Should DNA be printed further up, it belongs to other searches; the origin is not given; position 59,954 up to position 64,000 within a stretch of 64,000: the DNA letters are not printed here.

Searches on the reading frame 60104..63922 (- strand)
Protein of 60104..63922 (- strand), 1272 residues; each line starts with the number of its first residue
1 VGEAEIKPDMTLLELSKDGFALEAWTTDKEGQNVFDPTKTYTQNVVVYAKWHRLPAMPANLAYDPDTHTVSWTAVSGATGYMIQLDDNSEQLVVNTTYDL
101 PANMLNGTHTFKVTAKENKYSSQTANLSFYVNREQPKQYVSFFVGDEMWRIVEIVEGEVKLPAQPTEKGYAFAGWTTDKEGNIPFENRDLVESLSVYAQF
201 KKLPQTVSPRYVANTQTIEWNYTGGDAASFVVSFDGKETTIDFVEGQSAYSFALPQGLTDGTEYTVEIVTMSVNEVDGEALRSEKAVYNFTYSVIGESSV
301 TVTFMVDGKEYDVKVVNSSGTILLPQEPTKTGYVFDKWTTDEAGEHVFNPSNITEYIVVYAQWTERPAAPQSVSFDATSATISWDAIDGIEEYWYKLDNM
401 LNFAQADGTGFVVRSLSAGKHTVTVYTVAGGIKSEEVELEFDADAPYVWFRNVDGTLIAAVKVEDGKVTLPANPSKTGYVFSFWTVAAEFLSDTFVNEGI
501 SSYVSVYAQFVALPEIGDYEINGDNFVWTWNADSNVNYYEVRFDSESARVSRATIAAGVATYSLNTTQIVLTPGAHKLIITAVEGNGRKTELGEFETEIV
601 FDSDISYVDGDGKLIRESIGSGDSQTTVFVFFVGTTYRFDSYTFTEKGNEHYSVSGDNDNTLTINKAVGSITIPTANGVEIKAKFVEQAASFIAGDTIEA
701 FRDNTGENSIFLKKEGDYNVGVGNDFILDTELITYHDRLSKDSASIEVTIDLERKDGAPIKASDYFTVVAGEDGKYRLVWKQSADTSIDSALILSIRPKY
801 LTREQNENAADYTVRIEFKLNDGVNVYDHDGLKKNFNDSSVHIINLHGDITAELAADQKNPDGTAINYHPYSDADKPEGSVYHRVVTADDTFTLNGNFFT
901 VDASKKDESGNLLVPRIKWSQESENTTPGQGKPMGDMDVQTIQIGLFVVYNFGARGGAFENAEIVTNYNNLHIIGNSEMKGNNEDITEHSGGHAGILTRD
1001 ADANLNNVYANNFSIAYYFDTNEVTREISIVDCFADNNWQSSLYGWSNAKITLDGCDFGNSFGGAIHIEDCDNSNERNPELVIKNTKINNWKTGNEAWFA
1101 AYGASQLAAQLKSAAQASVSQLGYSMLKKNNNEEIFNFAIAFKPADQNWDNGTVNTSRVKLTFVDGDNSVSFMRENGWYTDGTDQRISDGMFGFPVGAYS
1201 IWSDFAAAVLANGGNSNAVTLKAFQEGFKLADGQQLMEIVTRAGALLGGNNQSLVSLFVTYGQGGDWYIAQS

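Call 5: search_protein_families(library=ncbifam, proteins=[window:60104-63922:-])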
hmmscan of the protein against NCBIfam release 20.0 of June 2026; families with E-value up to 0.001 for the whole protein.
window:60104-63922:- (1272 aa): 1 family
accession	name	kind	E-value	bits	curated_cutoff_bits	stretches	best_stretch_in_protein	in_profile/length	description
TIGR02543.1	List_Bact_rpt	repeat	6.8e-16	58.3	20.95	2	328-365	1-42/44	TIGR02543 family repeat protein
